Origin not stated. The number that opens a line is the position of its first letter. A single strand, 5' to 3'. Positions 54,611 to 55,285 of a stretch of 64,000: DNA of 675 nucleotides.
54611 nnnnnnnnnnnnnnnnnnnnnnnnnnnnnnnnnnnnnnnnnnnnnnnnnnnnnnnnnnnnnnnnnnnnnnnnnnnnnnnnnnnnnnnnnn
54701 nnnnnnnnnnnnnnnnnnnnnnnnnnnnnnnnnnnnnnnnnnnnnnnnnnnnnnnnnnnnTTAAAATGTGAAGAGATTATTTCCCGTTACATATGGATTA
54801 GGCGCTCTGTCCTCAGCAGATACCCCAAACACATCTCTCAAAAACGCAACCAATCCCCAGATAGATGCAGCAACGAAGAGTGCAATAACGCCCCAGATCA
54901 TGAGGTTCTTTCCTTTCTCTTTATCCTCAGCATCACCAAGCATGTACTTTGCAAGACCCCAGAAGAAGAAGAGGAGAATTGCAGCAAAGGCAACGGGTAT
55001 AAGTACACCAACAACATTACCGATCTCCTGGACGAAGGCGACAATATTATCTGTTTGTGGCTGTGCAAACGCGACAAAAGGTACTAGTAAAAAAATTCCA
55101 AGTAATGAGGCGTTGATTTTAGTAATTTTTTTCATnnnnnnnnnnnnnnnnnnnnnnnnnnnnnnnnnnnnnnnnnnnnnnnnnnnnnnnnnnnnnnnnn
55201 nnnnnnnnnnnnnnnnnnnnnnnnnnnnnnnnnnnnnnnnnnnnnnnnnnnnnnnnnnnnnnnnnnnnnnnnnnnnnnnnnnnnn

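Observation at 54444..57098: Array of seven tandem TrbC/VirB2-like pilin-family genes, with evidence of very recent duplication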

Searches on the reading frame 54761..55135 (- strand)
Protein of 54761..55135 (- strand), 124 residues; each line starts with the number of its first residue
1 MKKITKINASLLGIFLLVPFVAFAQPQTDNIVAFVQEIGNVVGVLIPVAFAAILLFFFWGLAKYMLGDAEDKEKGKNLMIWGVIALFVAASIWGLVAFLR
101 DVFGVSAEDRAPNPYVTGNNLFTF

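Call 3: search_protein_families(library=pfam, proteins=[window:54761-55135:-], max_evalue=1)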
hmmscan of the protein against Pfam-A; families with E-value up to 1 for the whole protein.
window:54761-55135:- (124 aa): 7 families
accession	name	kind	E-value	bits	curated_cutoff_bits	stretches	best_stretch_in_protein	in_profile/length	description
PF18895.5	T4SS_pilin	-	2.4e-10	40.8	26.6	1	29-99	3-71/71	Type IV secretion system pilin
PF04956.18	TrbC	-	0.0013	19.3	27.9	1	3-92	9-93/98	TrbC/VIRB2 pilin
PF13593.11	SBF_like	-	0.032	14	25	1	14-72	199-257/313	SBF-like CPA transporter family (DUF4137)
PF01988.24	VIT1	-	0.11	12.7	28.1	1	36-91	159-211/214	VIT family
PF05478.16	Prominin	-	0.31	9.5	34.3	1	44-123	428-508/799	Prominin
PF10661.14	EssA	-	0.86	9.9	24.1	0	70-101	114-145/147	WXG100 protein secretion system (Wss), protein EssA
PF13567.11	DUF4131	-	0.89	9.7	31.6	1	44-96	8-48/165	Domain of unknown function (DUF4131)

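Call 12: find_homologous_proteins(query=window:54761-55135:-)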
Query window:54761-55135:- (124 aa): 42 proteins with E <= 0.001 among 169 candidates.
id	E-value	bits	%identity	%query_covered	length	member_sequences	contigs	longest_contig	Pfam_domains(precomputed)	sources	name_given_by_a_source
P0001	1.4e-73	262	100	100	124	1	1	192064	PF18895.6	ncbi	-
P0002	4.1e-46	174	76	85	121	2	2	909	PF18895.6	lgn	-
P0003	7.1e-43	163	71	90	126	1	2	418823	PF18895.6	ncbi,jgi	jgi:hypothetical protein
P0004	2.3e-40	155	70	91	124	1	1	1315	PF18895.6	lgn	-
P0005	2.3e-39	152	68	88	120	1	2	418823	PF18895.6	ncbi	-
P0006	2.2e-38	149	72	80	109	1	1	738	PF18895.6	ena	-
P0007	6.8e-38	147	70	84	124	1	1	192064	PF18895.6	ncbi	-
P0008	6.8e-36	141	62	94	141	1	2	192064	PF18895.6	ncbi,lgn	-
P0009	8.7e-36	140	65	84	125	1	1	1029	PF18895.6,PF04956.19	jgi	-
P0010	5.8e-24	102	52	81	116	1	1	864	PF18895.6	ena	-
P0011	1.1e-23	101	54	81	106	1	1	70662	PF18895.6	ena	-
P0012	2.1e-23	100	53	73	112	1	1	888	PF18895.6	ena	-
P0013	4.0e-23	100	47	97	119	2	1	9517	PF18895.6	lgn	-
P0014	5.8e-23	99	54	94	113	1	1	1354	PF18895.6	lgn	-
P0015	8.9e-23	98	50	81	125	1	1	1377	PF18895.6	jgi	jgi:hypothetical protein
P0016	1.2e-22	98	46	95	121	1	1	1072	PF18895.6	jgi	jgi:hypothetical protein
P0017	3.6e-22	96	46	95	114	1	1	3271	PF18895.6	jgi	jgi:uncharacterized membrane protein HdeD (DUF308 family)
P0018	5.0e-22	96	47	91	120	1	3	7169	PF18895.6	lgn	-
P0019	5.7e-22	96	46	85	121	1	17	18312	PF18895.6,PF04956.19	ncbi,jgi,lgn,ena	ncbi:MAG TPA: pilin [Candidatus Paceibacterota bacterium]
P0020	8.9e-22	95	47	91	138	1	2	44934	PF18895.6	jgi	jgi:hypothetical protein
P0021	1.2e-21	95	48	91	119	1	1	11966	PF18895.6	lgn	-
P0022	1.2e-20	92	51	63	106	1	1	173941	PF18895.6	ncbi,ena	-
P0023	1.4e-20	91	48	84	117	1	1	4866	PF18895.6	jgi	jgi:hypothetical protein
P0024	5.7e-20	89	43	80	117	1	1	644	PF18895.6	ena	-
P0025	8.3e-20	89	45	86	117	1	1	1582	PF18895.6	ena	-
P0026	9.8e-20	89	43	75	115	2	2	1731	PF18895.6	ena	-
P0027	1.5e-19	88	46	77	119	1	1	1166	PF18895.6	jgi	jgi:hypothetical protein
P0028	2.7e-19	87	47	81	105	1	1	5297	PF18895.6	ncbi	-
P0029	4.1e-19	87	58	56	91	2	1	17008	PF18895.6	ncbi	ncbi:MAG: hypothetical protein AAB587_02065, partial [Patescibacteria group bacterium]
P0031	9.7e-19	85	52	73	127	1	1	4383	PF18895.6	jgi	jgi:succinate dehydrogenase/fumarate reductase cytochrome b subunit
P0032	1.2e-18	85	52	67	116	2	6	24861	PF18895.6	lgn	-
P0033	8.0e-18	82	42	75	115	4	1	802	PF18895.6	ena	-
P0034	2.3e-17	81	44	92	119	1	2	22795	PF18895.6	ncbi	-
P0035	1.3e-16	78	43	88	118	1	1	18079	PF18895.6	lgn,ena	-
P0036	4.2e-16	77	37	92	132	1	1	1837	PF18895.6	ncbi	-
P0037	4.3e-16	77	54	53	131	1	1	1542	PF18895.6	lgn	-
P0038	7.6e-16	76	41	80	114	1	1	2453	PF18895.6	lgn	-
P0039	1.0e-14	72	38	74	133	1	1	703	PF18895.6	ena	-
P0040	1.6e-14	72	40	73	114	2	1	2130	PF18895.6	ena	-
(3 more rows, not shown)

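Call 13: find_encoding_contigs(protein=P0003, flank=10000, max_places=4)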
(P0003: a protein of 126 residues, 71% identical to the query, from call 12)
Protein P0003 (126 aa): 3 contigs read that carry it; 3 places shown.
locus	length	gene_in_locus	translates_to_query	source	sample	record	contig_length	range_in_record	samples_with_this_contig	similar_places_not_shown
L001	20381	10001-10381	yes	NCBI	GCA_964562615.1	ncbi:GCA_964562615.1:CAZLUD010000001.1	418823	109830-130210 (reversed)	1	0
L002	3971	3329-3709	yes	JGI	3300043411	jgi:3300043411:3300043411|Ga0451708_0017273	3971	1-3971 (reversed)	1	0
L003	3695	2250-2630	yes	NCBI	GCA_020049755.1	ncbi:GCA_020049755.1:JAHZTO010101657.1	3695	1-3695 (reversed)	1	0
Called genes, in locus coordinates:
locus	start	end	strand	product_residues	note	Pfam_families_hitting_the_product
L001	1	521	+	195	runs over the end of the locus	PF01195:Pept_tRNA_hydro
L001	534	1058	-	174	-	-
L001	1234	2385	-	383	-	PF21543:CvfB_2nd (faint), PF00575:S1 (weak), PF23459:S1_RRP5 (faint), PF21710:Spt6_S1 (faint), PF00575:S1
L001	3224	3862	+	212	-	PF13483:Lactamase_B_3, PF12706:Lactamase_B_2 (weak)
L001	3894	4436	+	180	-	-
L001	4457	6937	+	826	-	PF00521:DNA_topoisoIV, PF03989:DNA_gyraseA_C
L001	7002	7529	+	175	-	PF02475:TRM5-TYW2_MTfase (weak), PF13489:Methyltransf_23 (weak), PF01135:PCMT (weak), PF01209:Ubie_methyltran, PF13847:Methyltransf_31, PF08241:Methyltransf_11, PF08242:Methyltransf_12, PF13649:Methyltransf_25, +2 more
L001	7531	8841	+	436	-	PF01547:SBP_bac_1, PF13416:SBP_bac_8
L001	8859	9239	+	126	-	PF18895:T4SS_pilin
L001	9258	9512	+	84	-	-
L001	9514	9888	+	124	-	-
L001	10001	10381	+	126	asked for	PF18895:T4SS_pilin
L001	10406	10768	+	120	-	PF18895:T4SS_pilin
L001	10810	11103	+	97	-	PF18895:T4SS_pilin (weak)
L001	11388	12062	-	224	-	PF02223:Thymidylate_kin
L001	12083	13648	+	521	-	PF00303:Thymidylat_synt, PF14251:PterinBD-DUF4346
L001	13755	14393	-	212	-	-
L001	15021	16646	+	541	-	PF01564:Spermine_synth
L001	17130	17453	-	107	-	PF02033:RBFA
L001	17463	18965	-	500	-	PF00009:GTP_EFTU, PF00071:Ras (weak), PF01926:MMR_HSR1, PF22042:EF-G_D2, PF11987:IF-2, PF03144:GTP_EFTU_D2 (weak)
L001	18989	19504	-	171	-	PF14584:DUF4446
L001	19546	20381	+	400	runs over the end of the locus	PF00266:Aminotran_5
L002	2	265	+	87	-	?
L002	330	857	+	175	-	PF02475:TRM5-TYW2_MTfase (weak), PF13489:Methyltransf_23 (weak), PF01135:PCMT (weak), PF01209:Ubie_methyltran, PF13847:Methyltransf_31, PF08241:Methyltransf_11, PF08242:Methyltransf_12, PF13649:Methyltransf_25, +2 more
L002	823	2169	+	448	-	PF01547:SBP_bac_1, PF13416:SBP_bac_8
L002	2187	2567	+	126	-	PF18895:T4SS_pilin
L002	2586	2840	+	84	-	-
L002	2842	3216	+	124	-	-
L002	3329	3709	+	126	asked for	PF18895:T4SS_pilin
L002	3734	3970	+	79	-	?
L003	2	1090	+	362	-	?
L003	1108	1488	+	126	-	PF18895:T4SS_pilin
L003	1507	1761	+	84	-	-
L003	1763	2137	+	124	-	-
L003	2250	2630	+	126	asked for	PF18895:T4SS_pilin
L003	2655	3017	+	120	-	PF18895:T4SS_pilin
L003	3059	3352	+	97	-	PF18895:T4SS_pilin (weak)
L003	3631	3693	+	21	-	?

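Call 14: find_encoding_contigs(protein=P0001, flank=10000, max_places=3)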
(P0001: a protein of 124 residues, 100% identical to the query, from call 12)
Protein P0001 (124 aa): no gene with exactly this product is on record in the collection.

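Call 21: search_solved_structures(query=A2, max_evalue=10, show_alignments=3)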
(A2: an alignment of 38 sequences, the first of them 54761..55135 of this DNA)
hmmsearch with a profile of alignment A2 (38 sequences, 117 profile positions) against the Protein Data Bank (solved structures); distinct sequences matched with E-value up to 10: 5.
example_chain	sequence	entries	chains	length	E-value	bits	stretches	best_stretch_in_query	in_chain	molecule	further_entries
8cw4_1A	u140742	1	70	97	0.0098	18.9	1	6-56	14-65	Conjugal transfer protein TraM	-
9hmf_O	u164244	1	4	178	0.016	18.2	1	64-112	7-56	Flagellar protein FliL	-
9ejc_E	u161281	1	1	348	1.1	12.2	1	36-96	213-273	viral G-protein coupled receptor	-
8w1a_A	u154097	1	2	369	1.4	12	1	36-96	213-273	viral G-protein coupled receptor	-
8k4p_A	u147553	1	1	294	1.4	11.9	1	36-97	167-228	G protein-coupled receptor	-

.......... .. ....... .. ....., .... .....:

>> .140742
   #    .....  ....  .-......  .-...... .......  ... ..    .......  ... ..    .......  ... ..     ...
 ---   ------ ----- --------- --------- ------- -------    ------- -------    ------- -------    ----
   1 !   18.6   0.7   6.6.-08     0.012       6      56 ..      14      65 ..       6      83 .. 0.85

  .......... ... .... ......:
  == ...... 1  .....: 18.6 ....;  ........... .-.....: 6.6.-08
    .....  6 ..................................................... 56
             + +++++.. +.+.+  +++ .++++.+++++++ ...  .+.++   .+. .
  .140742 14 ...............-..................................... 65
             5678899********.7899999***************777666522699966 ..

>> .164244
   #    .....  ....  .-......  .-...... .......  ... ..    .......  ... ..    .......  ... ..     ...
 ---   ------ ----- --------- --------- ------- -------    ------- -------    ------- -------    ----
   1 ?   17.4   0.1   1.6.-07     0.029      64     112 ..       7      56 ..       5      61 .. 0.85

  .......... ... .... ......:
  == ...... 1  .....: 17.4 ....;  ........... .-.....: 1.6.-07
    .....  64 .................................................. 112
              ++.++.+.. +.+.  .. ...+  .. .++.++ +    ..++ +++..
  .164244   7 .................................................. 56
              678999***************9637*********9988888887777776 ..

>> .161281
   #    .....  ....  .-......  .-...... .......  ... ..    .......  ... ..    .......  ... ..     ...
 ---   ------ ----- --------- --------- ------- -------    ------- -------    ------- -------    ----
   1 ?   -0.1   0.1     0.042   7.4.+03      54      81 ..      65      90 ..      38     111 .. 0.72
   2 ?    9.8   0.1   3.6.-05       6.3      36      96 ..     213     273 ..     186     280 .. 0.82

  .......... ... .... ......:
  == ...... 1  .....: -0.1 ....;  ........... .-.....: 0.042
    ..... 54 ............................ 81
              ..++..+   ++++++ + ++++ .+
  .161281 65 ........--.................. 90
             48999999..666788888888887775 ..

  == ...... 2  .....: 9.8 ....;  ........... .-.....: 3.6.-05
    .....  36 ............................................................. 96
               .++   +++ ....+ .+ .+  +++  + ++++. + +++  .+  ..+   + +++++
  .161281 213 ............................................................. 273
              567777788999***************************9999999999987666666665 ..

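Call 23: find_related_loci(query=A2, collection=genome_contigs, flank=10000)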
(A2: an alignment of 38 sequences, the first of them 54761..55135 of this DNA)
Query A2 (124 aa) in genome_contigs; peptide patterns used: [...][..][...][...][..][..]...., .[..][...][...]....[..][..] (x = any residue, [..] = any of these).
600 stretches matched a pattern (row limit reached: there are more); 312 encode a relative of the query (tblastn E <= 1e-3); the best 80 are kept; 79 distinct loci.
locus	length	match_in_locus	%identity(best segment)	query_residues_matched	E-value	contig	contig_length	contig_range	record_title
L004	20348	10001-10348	71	5-116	2e-46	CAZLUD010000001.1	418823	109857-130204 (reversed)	MAG TPA_asm: uncultured Candidatus Saccharibacteria bacterium isolate SRP286056_co2_71 genome assembly, contig: NODE_5_l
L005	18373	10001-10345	45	4-118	8e-32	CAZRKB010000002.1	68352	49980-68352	MAG TPA_asm: uncultured Candidatus Saccharibacteria bacterium isolate SRP342105_co1_235 genome assembly, contig: NODE_49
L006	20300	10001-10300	50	12-111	5e-30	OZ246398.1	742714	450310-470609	MAG: uncultured Candidatus Saccharibacteria bacterium isolate SRP292972_co1_38 genome assembly, chromosome: 1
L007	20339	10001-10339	45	1-118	1e-28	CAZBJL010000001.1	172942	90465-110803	MAG TPA_asm: uncultured Candidatus Saccharibacteria bacterium isolate SRP278252_co2_184 genome assembly, contig: NODE_95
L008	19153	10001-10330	47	1-112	5e-27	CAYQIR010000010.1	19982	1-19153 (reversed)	MAG TPA_asm: uncultured Candidatus Saccharibacteria bacterium isolate binchicken_co38_1169 genome assembly, contig: NODE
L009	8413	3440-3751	44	1-111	3e-25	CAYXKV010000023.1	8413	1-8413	MAG TPA_asm: uncultured Candidatus Saccharibacteria bacterium isolate binchicken_co274_24 genome assembly, contig: NODE_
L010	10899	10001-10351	44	4-119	6e-25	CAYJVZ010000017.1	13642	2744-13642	MAG TPA_asm: uncultured Candidatus Saccharibacteria bacterium isolate ERP125453_co1_471 genome assembly, contig: NODE_48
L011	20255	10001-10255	64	33-117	1e-24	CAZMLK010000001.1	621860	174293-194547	MAG TPA_asm: uncultured Candidatus Saccharibacteria bacterium isolate SRP342105_co1_72 genome assembly, contig: NODE_4_l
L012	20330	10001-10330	48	1-116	2e-24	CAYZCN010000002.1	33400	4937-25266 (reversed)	MAG TPA_asm: uncultured Candidatus Saccharibacteria bacterium isolate binchicken_co46_16 genome assembly, contig: NODE_2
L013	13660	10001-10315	44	13-114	3e-24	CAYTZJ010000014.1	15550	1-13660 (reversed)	MAG TPA_asm: uncultured Candidatus Saccharibacteria bacterium isolate SRP278252_co2_242 genome assembly, contig: NODE_78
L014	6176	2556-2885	45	1-114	2e-24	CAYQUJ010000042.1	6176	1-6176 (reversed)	MAG TPA_asm: uncultured Candidatus Saccharibacteria bacterium isolate SRP050083_co1_466 genome assembly, contig: NODE_72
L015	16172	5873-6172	46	11-113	4e-24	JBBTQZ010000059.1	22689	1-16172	MAG: Patescibacteria group bacterium isolate H41-bin075_1 H41_bin075_1_000000000059, whole genome shotgun sequence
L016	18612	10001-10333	44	1-113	7e-24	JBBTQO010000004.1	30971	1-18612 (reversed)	MAG: Patescibacteria group bacterium isolate H43-bin019_1 H43_bin019_1_000000000004, whole genome shotgun sequence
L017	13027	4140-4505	42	2-120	6e-24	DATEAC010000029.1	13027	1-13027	MAG TPA_asm: Candidatus Paceibacterota bacterium isolate SMAG_U8208 k141_2031876, whole genome shotgun sequence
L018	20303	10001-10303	50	18-113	1e-23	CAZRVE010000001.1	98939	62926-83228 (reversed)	MAG TPA_asm: uncultured Candidatus Saccharibacteria bacterium isolate SRP302447_co1_195 genome assembly, contig: NODE_74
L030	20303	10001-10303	48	18-113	2e-22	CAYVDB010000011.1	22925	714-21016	MAG TPA_asm: uncultured Candidatus Saccharibacteria bacterium isolate SRP287051_co2_78 genome assembly, contig: NODE_450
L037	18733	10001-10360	43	1-120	5e-22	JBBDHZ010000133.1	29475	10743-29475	MAG: Candidatus Paceibacterota bacterium isolate LejiaA_56_15 Lejia_A_2450_length_29475_cov_10, whole genome shotgun seq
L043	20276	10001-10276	44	19-109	3e-21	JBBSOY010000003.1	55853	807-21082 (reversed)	MAG: Candidatus Paceibacteria bacterium isolate LS6_sbin.42 LS6_sbin.42_K_977240_L_55853_cov_9.0135, whole genome shotgu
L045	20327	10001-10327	42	1-113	4e-21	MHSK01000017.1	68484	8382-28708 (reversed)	MAG: Candidatus Taylorbacteria bacterium RIFCSPLOWO2_12_FULL_43_20 rifcsplowo2_12_scaffold_3084, whole genome shotgun se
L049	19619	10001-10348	39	2-120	7e-21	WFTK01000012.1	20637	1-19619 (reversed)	MAG: Patescibacteria group bacterium isolate S139_169 k151_318843, whole genome shotgun sequence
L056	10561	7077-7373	41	7-113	2e-20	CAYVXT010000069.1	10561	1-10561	MAG TPA_asm: uncultured Candidatus Saccharibacteria bacterium isolate binchicken_co200_56 genome assembly, contig: k141_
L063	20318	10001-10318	46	2-106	8e-20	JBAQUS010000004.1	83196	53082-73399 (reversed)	MAG: Minisyncoccia bacterium isolate MFD03283_ilm_asm_bin6 k127_83797, whole genome shotgun sequence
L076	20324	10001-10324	44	10-113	2e-18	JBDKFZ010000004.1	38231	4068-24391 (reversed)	MAG: Candidatus Parcubacteria bacterium isolate farmington_2019_sw_WHONDRS-S19S_0053_B_bin.31 scaffold_1625044, whole ge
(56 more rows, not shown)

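Call 27: predict_structure(alignment_id=A2)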
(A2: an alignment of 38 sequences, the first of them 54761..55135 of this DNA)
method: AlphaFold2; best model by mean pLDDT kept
length: 124 residues; sequences in the alignment: 38
mean_pLDDT: 81.8   pTM: 0.56
mean pLDDT of the five models: 81.8, 78.9, 78.1, 77.1, 76.1
residues with pLDDT >= 90: 56; 70-90: 37; 50-70: 31; < 50: 0
segments of 3 or more residues with pLDDT < 50: none
pLDDT, mean of each block of 10 residues (from residue 1): 61 76 70 86 92 94 95 94 95 91 78 62 52
secondary structure, 60 per line:
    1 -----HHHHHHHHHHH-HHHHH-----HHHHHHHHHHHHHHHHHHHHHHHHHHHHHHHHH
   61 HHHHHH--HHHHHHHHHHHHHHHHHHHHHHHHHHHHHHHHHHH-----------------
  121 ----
elements in order: H6-16 H18-22 H28-66 H69-103

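Call 32: fold_search(model_id=the predicted structure, library=pdb)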
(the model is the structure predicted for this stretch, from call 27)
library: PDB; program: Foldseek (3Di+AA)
matches with E <= 10: 74; with E <= 0.001: 0
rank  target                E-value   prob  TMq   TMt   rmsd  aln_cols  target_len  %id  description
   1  1ow6_A                1.4e+00  0.15  0.27  0.25  19.7       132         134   15  Paxillin LD4 motif bound to the Focal Adhesion Targeting (FAT) domain of the Focal Adhesion Kinase (released 2003-10-21)
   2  6cnn_A                2.1e+00  0.47  0.49  0.19   8.3       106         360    8  Cryo-EM structure of the human SK4/calmodulin channel complex in the Ca2+ bound state I (released 2018-05-02)
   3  9vub_A                2.2e+00  0.33  0.45  0.18   7.3       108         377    7  channel C complex with 3 (released 2026-03-11)
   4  1k04                  2.2e+00  0.12  0.27  0.24  19.5       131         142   15  Crystal Structure of the Focal Adhesion Targeting Domain of Focal Adhesion Kinase (released 2002-01-30)
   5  9l9t_A                2.2e+00  0.10  0.22  0.16  10.7        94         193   16  Crystal structure of a coronaviral M protein in complex with a C-terminal peptide of the N protein (released 2025-11-05)
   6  7s5k_C                2.9e+00  0.66  0.40  0.70   3.4        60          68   15  M. xanthus ferritin-like protein EncB (released 2022-02-02)
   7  3t98_B                2.9e+00  0.51  0.43  0.59   3.1        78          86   12  Molecular Architecture of the Transport Channel of the Nuclear Pore Complex: Nup54/Nup58 (released 2011-11-02)
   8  7kas_A                3.5e+00  0.08  0.22  0.08   9.8        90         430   14  Cryo-EM structure of the Sec complex from S. cerevisiae, Sec63 FN3 mutant, class with Sec62 (released 2021-01-06)
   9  9umg_C                4.0e+00  0.38  0.37  0.43   3.4        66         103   15  Cryo-EM structure of VTC complex(Vtc5/Vtc4/Vtc3/Vtc1) (released 2026-01-21)
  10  7s5c_A                4.5e+00  0.51  0.41  0.71   3.2        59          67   12  M. xanthus ferritin-like protein EncB (released 2022-02-02)
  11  9eut_A                4.5e+00  0.28  0.45  0.09   3.5        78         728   13  Cryo-EM structure of the full-length Pseudomonas aeruginosa bacteriophytochrome in its Pr state (released 2024-09-04)
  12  5f28_E                4.5e+00  0.04  0.19  0.18  18.8       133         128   15  Crystal structure of FAT domain of Focal Adhesion Kinase (FAK) bound to the transcription factor MEF2C (released 2016-07-13)
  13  7s5c_H                4.8e+00  0.57  0.40  0.74   1.4        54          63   13  M. xanthus ferritin-like protein EncB (released 2022-02-02)
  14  2y3b                  4.8e+00  0.41  0.38  0.42   3.3        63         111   11  Co-bound form of Cupriavidus metallidurans CH34 CnrXs (released 2011-03-30)
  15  9o48_A                5.2e+00  0.13  0.40  0.15   9.0       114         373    4  Cryo-EM structure of the human SK2-4 chimera/calmodulin channel complex in the Ca2+ bound state (released 2025-07-09)
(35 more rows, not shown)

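Call 39: search_protein_families(library=ncbifam, proteins=[window:54761-55135:-], max_evalue=0.01)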
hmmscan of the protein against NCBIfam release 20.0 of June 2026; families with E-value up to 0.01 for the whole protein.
window:54761-55135:- (124 aa): 1 family
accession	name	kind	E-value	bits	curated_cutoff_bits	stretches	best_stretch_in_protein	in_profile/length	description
NF045849.1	ICE_MMCAP2_0565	equivalog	1.2e-06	28.1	40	1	26-99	4-76/80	Mbov_0395 family pilin-like conjugal transfer protein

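Call 40: search_protein_families(library=pfam, alignment_id=A2, max_evalue=0.01)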
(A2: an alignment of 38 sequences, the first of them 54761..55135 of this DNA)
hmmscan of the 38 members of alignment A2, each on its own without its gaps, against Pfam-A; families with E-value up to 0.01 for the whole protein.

A. member 1, window:54761-55135:- (124 aa): 2 families
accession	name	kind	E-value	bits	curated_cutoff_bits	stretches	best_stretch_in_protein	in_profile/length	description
PF18895.5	T4SS_pilin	-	2.4e-10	40.8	26.6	1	29-99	3-71/71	Type IV secretion system pilin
PF04956.18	TrbC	-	0.0013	19.3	27.9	1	3-92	9-93/98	TrbC/VIRB2 pilin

B. families by the number of members that match (of 38 scanned): 11 families
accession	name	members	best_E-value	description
PF18895.5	T4SS_pilin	38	6.4e-13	Type IV secretion system pilin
PF04893.22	Yip1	5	0.0011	Yip1 domain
PF04956.18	TrbC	3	4.4e-06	TrbC/VIRB2 pilin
PF20535.3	DUF6750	2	0.0019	Family of unknown function (DUF6750)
PF00520.37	Ion_trans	2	0.0023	Ion transport protein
PF12270.13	Cyt_c_ox_IV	2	0.0032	Cytochrome c oxidase subunit IV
PF10999.13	DUF2839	2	0.0043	Protein of unknown function (DUF2839)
PF12036.14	DUF3522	2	0.0065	Protein of unknown function (DUF3522)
PF20154.4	LNT_N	1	0.0022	Apolipoprotein N-acyltransferase N-terminal domain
PF11188.13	DUF2975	1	0.0037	Protein of unknown function (DUF2975)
PF16962.11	ABC_export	1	0.0069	Putative ABC exporter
